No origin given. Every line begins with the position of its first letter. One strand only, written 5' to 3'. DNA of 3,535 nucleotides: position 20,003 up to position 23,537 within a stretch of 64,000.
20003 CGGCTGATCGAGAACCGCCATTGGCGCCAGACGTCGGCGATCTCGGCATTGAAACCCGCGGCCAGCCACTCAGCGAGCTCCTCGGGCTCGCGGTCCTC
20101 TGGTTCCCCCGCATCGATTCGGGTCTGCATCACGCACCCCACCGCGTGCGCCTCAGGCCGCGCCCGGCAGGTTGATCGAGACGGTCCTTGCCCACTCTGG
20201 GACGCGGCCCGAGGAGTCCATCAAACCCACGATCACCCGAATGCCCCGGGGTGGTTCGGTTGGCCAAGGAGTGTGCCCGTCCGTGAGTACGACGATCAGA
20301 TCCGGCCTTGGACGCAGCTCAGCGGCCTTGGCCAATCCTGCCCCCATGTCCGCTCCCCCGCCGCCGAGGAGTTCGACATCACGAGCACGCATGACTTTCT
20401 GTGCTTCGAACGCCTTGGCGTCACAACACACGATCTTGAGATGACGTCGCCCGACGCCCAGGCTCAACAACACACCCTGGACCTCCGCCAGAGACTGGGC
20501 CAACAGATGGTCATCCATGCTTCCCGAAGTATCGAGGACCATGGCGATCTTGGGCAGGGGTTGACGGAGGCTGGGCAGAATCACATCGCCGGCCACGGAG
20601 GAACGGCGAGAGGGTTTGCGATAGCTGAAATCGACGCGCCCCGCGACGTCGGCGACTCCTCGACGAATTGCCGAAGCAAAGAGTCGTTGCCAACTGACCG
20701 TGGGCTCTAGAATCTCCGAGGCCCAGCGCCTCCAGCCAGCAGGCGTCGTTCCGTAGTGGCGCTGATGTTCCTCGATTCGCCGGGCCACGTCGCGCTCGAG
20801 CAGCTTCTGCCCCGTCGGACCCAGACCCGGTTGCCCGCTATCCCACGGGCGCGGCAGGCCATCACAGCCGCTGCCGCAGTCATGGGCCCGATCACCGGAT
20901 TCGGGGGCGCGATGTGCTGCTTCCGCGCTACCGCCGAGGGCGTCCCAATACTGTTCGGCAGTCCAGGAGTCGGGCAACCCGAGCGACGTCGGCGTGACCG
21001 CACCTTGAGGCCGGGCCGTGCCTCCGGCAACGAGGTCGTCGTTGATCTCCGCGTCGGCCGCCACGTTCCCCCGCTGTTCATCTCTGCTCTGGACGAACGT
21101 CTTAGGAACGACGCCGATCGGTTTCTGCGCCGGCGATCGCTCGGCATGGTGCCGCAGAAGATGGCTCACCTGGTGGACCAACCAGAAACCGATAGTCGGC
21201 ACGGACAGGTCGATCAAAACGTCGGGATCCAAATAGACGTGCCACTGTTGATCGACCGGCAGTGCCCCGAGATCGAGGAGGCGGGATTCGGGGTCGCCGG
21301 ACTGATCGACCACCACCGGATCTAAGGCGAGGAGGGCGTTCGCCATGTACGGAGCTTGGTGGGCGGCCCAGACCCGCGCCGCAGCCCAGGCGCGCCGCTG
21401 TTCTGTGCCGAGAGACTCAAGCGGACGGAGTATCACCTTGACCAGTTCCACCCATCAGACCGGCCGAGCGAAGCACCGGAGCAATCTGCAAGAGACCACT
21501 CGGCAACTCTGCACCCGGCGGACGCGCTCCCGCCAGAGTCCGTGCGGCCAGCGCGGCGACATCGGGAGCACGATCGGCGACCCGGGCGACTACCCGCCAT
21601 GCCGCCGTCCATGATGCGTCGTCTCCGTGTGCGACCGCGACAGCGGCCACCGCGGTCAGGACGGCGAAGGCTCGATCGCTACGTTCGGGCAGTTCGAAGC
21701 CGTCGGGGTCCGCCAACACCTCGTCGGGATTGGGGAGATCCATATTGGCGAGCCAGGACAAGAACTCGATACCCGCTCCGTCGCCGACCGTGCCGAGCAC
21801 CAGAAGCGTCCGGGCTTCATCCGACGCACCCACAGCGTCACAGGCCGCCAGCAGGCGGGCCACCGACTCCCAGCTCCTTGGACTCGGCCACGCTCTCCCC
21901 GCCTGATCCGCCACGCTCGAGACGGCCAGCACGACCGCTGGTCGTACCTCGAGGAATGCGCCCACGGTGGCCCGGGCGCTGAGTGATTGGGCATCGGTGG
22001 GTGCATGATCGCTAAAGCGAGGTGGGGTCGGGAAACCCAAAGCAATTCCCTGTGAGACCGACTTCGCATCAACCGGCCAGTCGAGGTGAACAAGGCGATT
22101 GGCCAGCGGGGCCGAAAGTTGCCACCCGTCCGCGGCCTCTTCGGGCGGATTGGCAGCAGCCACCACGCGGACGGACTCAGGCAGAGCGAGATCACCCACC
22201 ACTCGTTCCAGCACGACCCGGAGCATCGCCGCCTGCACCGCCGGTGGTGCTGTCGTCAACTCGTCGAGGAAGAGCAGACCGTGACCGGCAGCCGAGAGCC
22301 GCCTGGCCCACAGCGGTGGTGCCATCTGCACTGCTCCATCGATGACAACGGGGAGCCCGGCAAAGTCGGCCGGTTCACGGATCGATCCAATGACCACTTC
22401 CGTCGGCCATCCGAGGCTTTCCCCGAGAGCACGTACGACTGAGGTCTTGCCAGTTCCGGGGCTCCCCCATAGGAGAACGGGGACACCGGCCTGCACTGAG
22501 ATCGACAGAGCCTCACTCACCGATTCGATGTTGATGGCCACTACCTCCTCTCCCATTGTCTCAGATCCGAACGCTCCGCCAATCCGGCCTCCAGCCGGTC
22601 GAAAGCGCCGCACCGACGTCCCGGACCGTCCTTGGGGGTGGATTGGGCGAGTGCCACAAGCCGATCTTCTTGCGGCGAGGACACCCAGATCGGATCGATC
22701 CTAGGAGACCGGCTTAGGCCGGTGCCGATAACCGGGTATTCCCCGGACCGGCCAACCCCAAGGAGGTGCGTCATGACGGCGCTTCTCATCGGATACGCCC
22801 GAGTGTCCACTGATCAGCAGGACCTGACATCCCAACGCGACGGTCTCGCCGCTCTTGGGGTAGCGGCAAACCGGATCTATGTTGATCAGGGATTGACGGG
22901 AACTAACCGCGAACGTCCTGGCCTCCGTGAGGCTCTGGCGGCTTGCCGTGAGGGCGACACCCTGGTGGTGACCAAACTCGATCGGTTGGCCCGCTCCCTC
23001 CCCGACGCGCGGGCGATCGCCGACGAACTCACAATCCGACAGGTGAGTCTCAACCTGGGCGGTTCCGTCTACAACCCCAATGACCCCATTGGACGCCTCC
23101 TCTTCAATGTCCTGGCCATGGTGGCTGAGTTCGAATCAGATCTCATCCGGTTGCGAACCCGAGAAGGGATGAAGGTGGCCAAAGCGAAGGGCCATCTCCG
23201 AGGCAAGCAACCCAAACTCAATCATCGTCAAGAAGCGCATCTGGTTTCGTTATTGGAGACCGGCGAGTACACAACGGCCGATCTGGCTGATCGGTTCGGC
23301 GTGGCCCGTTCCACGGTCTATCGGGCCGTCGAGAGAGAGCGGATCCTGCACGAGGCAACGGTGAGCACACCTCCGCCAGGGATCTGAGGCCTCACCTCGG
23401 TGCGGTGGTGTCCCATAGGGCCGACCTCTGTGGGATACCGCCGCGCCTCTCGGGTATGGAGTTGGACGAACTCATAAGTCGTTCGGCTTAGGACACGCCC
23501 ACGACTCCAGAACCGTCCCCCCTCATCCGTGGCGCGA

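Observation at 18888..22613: Four-gene MoxR(AAA_5) ATPase / VWA-peptidase-like / Trp-repeat operon of unknown function, next to a serine recombinase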

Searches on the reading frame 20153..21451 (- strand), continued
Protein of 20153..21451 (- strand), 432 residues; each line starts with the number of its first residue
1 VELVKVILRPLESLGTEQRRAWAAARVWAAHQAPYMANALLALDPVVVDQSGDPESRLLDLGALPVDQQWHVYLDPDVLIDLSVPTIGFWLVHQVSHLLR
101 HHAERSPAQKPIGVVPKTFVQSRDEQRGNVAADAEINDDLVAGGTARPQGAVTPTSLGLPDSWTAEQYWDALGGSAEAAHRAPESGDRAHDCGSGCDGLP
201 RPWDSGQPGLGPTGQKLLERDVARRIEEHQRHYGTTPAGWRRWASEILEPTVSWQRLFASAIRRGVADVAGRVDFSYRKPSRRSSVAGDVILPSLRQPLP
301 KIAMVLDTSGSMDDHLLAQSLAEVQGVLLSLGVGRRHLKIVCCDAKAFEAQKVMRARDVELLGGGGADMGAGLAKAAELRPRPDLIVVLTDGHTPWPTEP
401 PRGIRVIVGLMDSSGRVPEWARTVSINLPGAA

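Call 92: find_encoding_contigs(protein=P0211, flank=4000, max_places=1)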
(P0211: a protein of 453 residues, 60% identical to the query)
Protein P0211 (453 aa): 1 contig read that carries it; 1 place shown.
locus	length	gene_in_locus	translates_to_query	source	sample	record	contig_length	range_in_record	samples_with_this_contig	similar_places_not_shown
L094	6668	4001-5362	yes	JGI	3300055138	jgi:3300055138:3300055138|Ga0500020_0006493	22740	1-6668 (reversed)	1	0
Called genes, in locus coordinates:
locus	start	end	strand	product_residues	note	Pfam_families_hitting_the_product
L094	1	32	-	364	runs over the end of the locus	PF02538:Hydantoinase_B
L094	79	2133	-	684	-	PF05378:Hydant_A_N, PF01968:Hydantoinase_A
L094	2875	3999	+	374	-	PF00158:Sigma54_activat (weak), PF20030:bpMoxR (weak), PF00004:AAA (weak), PF07726:AAA_3 (faint), PF07728:AAA_5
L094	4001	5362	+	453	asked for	PF13203:DUF2201_N, PF09967:DUF2201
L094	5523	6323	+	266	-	-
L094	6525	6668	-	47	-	?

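Call 93: find_encoding_contigs(protein=P0237, flank=4000, max_places=1)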
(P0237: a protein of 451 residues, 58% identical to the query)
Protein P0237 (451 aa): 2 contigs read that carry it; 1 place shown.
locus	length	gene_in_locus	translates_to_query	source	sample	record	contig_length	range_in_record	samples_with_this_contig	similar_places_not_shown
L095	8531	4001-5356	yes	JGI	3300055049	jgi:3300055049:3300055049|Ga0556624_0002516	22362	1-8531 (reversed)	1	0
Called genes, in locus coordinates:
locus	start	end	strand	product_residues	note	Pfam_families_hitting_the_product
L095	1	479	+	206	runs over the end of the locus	PF11716:MDMPI_N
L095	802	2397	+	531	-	PF13565:HTH_32 (weak), PF00665:rve (weak), PF13683:rve_3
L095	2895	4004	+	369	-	PF00158:Sigma54_activat (weak), PF01078:Mg_chelatase (faint), PF20030:bpMoxR (weak), PF07728:AAA_5 (weak)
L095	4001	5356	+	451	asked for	PF13203:DUF2201_N, PF09967:DUF2201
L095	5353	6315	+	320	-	-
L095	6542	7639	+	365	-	PF13565:HTH_32 (weak), PF13683:rve_3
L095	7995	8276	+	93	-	-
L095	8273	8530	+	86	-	?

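Call 100: search_solved_structures(query=A5, max_evalue=1)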
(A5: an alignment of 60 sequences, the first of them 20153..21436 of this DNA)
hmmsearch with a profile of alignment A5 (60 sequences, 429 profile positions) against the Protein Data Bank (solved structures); distinct sequences matched with E-value up to 1: 2.
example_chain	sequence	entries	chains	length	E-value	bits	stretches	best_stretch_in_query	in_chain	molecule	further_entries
8gzz_D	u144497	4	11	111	0.49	12.6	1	336-365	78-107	rabbit monoclonal antibody 1H1 Fab light chain | 1H1 light chain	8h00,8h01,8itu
2wlt_A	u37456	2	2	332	0.69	12.1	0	273-334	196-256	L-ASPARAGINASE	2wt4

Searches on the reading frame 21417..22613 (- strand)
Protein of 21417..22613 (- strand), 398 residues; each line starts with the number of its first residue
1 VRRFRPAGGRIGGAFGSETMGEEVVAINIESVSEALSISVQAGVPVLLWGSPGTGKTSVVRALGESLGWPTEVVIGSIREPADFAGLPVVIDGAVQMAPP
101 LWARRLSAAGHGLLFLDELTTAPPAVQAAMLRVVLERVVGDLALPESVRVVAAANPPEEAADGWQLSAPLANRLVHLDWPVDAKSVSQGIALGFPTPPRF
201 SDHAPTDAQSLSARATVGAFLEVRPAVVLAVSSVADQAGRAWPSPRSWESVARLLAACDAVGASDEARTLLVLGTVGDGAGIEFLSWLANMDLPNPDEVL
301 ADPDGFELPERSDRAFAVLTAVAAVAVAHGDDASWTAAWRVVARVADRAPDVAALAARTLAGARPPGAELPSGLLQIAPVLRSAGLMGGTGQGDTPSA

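Call 3: search_protein_families(library=pfam, proteins=[window:21417-22613:-], max_evalue=0.1)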
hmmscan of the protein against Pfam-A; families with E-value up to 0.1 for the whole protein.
window:21417-22613:- (398 aa): 14 families
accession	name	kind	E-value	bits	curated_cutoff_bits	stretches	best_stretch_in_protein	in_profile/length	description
PF00158.32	Sigma54_activat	-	8.6e-09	35.7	20.2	1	29-156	8-143/168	Sigma-54 interaction domain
PF07728.20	AAA_5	-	3e-08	34.2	22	1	45-173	1-138/139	AAA domain (dynein-related subfamily)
PF20030.5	bpMoxR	-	9.2e-07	28.6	27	1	27-160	15-151/205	MoxR domain in the MoxR-vWA-beta-propeller ternary systems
PF07726.17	AAA_3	-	1.3e-06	28.7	27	1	46-160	2-116/131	ATPase family associated with various cellular activities (AAA)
PF01078.27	Mg_chelatase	-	2.9e-06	27.3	20.3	1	31-64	10-43/207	Magnesium chelatase, subunit ChlI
PF00004.35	AAA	-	5.3e-06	27.4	21.2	1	46-159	1-113/131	ATPase family associated with various cellular activities (AAA)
PF05673.19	DUF815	-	0.00028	20.6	23.8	1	44-154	54-149/249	Protein of unknown function (DUF815)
PF13191.12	AAA_16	-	0.00038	21.4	32.6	1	33-70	13-51/167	AAA ATPase domain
PF14532.12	Sigma54_activ_2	-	0.0038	17.9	25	1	29-155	7-108/138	Sigma-54 interaction domain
PF12775.13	AAA_7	-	0.0055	16.7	25.8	1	32-67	22-57/181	P-loop containing dynein motor region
PF02367.23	TsaE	-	0.014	15.7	26.6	1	30-72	8-50/128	Threonylcarbamoyl adenosine biosynthesis protein TsaE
PF13521.12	AAA_28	-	0.017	15.7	27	1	46-71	2-27/164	AAA domain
PF13401.12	AAA_22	-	0.028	15.2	27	1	46-74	8-37/130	AAA domain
PF13245.12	AAA_19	-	0.043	14.4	25.1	0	45-66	13-34/134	AAA domain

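Call 4: search_protein_families(library=padloc, proteins=[window:21417-22613:-], max_evalue=0.1)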
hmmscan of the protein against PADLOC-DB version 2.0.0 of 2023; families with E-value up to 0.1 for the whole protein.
window:21417-22613:- (398 aa): 8 families
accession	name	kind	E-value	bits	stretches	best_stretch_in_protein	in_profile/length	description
PDLC01995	RtcR_PspF2--CARF_AAA_HTH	-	1.2e-07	29.3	1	107-155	258-310/481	-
PDLC01994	RtcR_PspF1--CARF_AAA_HTH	-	6.8e-06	23.4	1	41-159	181-303/468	-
PDLC04232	IetA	-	0.00042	17.8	1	40-73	113-146/330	-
PDLC04140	mad8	-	0.00071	17.2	1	32-67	16-51/314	mads_8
PDLC01993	RtcR--CARF_AAA_HTH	-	0.00085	15.9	1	37-137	198-305/523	-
PDLC02195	IetA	-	0.00094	16.6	1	36-71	130-165/395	-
PDLC02196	IetA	-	0.0029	15.1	1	36-70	115-149/374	-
PDLC00915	TRIP13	-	0.0039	14.6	1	46-65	66-85/302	TRIP13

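Call 5: search_protein_families(library=ncbifam, proteins=[window:21417-22613:-], max_evalue=0.1)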
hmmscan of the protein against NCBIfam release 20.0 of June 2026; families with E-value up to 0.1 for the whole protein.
window:21417-22613:- (398 aa): 35 families (the best 25 are shown)
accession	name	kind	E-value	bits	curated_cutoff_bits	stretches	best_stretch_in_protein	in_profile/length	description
TIGR02974.1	phageshock_pspF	equivalog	1.2e-08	34.6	443.55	1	98-160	81-149/336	phage shock protein operon transcriptional activator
NF008622.0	PRK11608.1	equivalog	9e-08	31.5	529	1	86-158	76-154/329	phage shock protein operon transcriptional activator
TIGR01817.1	nifA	equivalog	3.2e-07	29.5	528.85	1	105-156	285-340/534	nif-specific transcriptional activator NifA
TIGR02915.1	PEP_resp_reg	equivalog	3.2e-06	26.3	502.6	1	32-155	151-282/445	PEP-CTERM-box response regulator transcription factor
NF038308.1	RNA_repair_RtcR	equivalog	3.2e-06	26.3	650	1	105-139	273-307/530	RNA repair transcriptional activator RtcR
NF003451.0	PRK05022.1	equivalog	2.1e-05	23.4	476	1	30-155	200-333/512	nitric oxide reductase transcriptional regulator NorR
NF008469.0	PRK11361.1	equivalog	5.7e-05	22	714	1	92-155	219-286/461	acetoacetate metabolism transcriptional regulator AtoC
TIGR01818.1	ntrC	equivalog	8.9e-05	21.4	558.6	1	36-155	150-277/463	nitrogen regulation protein NR(I)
NF041552.1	TF_PrdR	equivalog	0.0002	19.9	795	1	108-155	359-410/577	sigma-54 dependent transcriptional regulator PrdR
NF041906.1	V4R_TF_MobR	exception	0.00038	19.1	999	1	30-157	242-377/544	phenol degradation transcriptional regulator MobR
NF003229.0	PRK04195.1-5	equivalog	0.00049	18.9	280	1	46-70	47-71/413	replication factor C large subunit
NF051870.1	NAssimRespRegNtrX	equivalog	0.00055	18.9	600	1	28-154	147-277/452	nitrogen assimilation response regulator NtrX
NF011953.0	PRK15424.1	equivalog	0.00058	18.6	703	1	107-155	319-371/538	propionate catabolism operon regulatory protein PrpR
NF011695.0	PRK15115.1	equivalog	0.00066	18.6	763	1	34-144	149-263/445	two-component system response regulator GlrR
TIGR02329.1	propionate_PrpR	equivalog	0.00091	18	499.2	1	44-155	236-356/526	propionate catabolism operon regulatory protein PrpR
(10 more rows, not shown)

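Call 9: search_protein_families(library=phrogs, proteins=[window:21417-22613:-], max_evalue=0.01)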
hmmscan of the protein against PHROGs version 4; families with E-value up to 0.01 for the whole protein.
window:21417-22613:- (398 aa): 7 families
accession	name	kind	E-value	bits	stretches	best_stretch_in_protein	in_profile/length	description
phrog_1297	-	other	3e-53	182.1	1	25-364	7-332/356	ATPase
phrog_16335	-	other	7.8e-12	45.9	1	28-179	11-167/267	ATPase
phrog_168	-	DNA, RNA and nucleotide metabolism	4.2e-08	34.2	1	45-175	44-152/314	clamp loader of DNA polymerase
phrog_249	-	moron, auxiliary metabolic gene and host takeover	5.2e-07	30.3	1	34-137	120-219/380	porphyrin biosynthesis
phrog_16448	-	other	4.7e-05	22.8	1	33-175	439-586/680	ATPase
phrog_7998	-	unknown function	0.0016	18.7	0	29-139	26-147/339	-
phrog_11838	-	DNA, RNA and nucleotide metabolism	0.0019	18.5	1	46-72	43-69/420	clamp loader of DNA polymerase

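Call 20: search_solved_structures(query=window:21417-22613:-, max_evalue=0.01)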
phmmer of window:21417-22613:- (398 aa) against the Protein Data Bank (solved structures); distinct sequences matched with E-value up to 0.01: 30.
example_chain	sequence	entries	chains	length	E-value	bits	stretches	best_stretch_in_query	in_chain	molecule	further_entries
6i27_A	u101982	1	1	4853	1.2e-09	41.3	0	32-83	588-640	Midasin,Midasin,Midasin,Midasin,Midasin,Midasin,Midasin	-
6i26_A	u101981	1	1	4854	1.2e-09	41.3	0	32-83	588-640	Midasin,Midasin,Midasin,Midasin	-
6hyp_A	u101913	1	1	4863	1.2e-09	41.3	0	32-83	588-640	Midasin,Midasin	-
5jcs_s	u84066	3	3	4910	1.2e-09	41.2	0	32-83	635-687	Midasin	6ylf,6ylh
6or5_A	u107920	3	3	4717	3.2e-08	36.5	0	39-130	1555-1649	Midasin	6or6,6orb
2vii_A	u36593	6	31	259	5.5e-06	29.2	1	34-159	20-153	PSP OPERON TRANSCRIPTIONAL ACTIVATOR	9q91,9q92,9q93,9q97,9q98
2c9c_A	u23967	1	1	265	5.7e-06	29.1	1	34-159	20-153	PSP OPERON TRANSCRIPTIONAL ACTIVATOR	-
2bjw_A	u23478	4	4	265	5.8e-06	29.1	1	34-159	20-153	PSP OPERON TRANSCRIPTIONAL ACTIVATOR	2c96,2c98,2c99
9q90_1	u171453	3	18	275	6.2e-06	29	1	34-158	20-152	Psp operon transcriptional activator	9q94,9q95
5nss_F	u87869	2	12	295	6.6e-06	28.9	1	34-158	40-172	Psp operon transcriptional activator | Transcription activator PspF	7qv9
2bjv_A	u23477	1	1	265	9.2e-06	28.4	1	34-157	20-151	PSP OPERON TRANSCRIPTIONAL ACTIVATOR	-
4qnm_A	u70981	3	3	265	1.5e-05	27.7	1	34-159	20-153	Psp operon transcriptional activator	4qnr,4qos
26jl_A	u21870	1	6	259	1.6e-05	27.7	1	28-174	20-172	Flagellar regulatory protein A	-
8rhn_K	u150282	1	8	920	7.9e-05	25.4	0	9-77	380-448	ATPase family gene 2 protein homolog A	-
9lgo_A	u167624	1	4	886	0.00015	24.5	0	9-76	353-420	ATPase family gene 2 protein homolog A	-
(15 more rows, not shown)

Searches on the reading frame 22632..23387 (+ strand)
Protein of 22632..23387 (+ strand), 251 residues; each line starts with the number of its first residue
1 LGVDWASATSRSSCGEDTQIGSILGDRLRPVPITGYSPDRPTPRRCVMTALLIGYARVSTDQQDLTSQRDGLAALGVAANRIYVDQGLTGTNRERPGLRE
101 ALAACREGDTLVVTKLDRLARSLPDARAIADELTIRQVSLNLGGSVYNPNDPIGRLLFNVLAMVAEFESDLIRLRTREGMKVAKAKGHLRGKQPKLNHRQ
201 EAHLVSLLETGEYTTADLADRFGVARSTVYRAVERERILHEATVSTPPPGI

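Call 3: search_protein_families(library=pfam, proteins=[window:22632-23387:+], max_evalue=0.1)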
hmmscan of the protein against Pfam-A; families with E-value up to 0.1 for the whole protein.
window:22632-23387:+ (251 aa): 22 families
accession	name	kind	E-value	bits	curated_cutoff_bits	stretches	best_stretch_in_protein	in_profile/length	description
PF00239.26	Resolvase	-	5.7e-39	134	23.3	1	53-188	2-144/145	Resolvase, N terminal domain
PF02796.21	HTH_7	-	1.1e-07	32.3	23.8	1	191-231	1-40/45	Helix-turn-helix domain of resolvase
PF13565.12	HTH_32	-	5.2e-05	24.1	33.7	1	178-232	12-72/73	Homeodomain-like domain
PF13384.12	HTH_23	-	6.7e-05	23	24.6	1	199-235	5-40/50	Homeodomain-like domain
PF13551.12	HTH_29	-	0.00054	20.4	28.1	1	204-235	4-35/64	Winged helix-turn helix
PF12728.13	HTH_17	-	0.001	19.7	27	1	213-238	2-27/51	Helix-turn-helix domain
PF01978.25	TrmB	-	0.0015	18.8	25.6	1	205-235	15-45/68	Sugar-specific transcriptional regulator TrmB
PF13613.12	HTH_Tnp_4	-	0.0016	18.4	27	1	214-234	21-41/53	Helix-turn-helix of DDE superfamily endonuclease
PF08279.18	HTH_11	-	0.0019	18.5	25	1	204-234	5-37/55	HTH domain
PF25213.1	HVO_A0261_N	-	0.0026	18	35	1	202-234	14-46/86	HVO_A0261 N-terminal domain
PF09339.16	HTH_IclR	-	0.0035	17.5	22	1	211-233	17-39/52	IclR helix-turn-helix domain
PF01022.26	HTH_5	-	0.0049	17.2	22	1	204-231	7-34/47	Bacterial regulatory protein, arsR family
PF13518.12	HTH_28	-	0.0063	17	25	1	205-237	6-37/52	Helix-turn-helix domain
PF21476.4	PF0610-like_N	-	0.0096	16.6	33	1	205-234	7-36/50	PF0610-like, N-terminal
PF05225.22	HTH_psq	-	0.011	15.9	20.4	0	212-235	16-39/45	helix-turn-helix, Psq domain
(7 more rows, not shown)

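Call 4: search_protein_families(library=padloc, proteins=[window:22632-23387:+], max_evalue=0.1)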
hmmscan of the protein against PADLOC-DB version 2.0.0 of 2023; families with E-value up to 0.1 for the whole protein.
window:22632-23387:+ (251 aa): 4 families
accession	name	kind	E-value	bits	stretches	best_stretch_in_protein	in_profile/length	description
PDLC04133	mad1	-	3.6e-05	22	1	213-237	6-30/60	mads_1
PDLC01044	Csa3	-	0.024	12.5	1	187-235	126-172/194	Type I-A associated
PDLC01457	WYL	-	0.032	11.8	1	204-233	9-39/229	"CAS-I,CAS-II,CAS-III,CAS-IV,CAS-V,CAS-VI; associated_signaling"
PDLC01860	CARF3--CARF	-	0.04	12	1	195-235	140-180/210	-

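Call 5: search_protein_families(library=ncbifam, proteins=[window:22632-23387:+], max_evalue=0.1)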
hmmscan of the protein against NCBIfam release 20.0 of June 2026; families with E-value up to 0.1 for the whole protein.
window:22632-23387:+ (251 aa): 14 families
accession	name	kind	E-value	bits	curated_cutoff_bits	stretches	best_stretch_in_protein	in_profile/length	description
NF041201.1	recomb_XisF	equivalog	2.9e-21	76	375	1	53-192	2-145/465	fdxN element excision recombinase XisF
NF009949.0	PRK13413.1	equivalog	1.3e-15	57.6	272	1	52-238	2-198/203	master DNA invertase Mpi family serine-type recombinase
NF047343.1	SCCmet_CcrB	equivalog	7.7e-09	34.7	900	1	78-194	44-162/542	cassette chromosome recombinase CcrB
NF047344.1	SCCmet_CcrA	equivalog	1.7e-06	27.4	700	1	53-189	5-148/442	cassette chromosome recombinase CcrA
NF033518.0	transpos_IS607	equivalog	4.3e-06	26.4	110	1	51-121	55-132/187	IS607 family transposase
NF049883.1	resolv_YneB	equivalog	0.0032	17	175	1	54-190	4-149/211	YneB family resolvase-like protein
NF047347.1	SCCmet_CcrC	equivalog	0.0084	14.6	900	1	80-180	43-146/558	cassette chromosome recombinase CcrC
NF003257.0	PRK04217.1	equivalog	0.013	15.7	115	1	190-237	36-83/110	hypothetical protein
NF001066.0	PRK00118.1-1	equivalog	0.014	15.7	147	1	204-240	27-64/110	putative DNA-binding protein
TIGR01764.1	excise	domain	0.018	15.4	28.8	1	213-238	2-27/49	excisionase family DNA-binding protein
NF033545.0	transpos_IS630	equivalog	0.02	14.3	100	1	205-235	5-35/299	IS630 family transposase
NF053606.1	Sta1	subfamily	0.028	14.5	80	1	197-234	19-56/100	Sta1 family transcriptional regulator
NF049902.1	FTL_1293_fam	exception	0.033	14.4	170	1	212-231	22-41/150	FTL_1293 family small RNA FtrC-regulated protein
NF001068.0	PRK00118.1-4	equivalog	0.1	13.2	125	0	193-239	17-63/113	putative DNA-binding protein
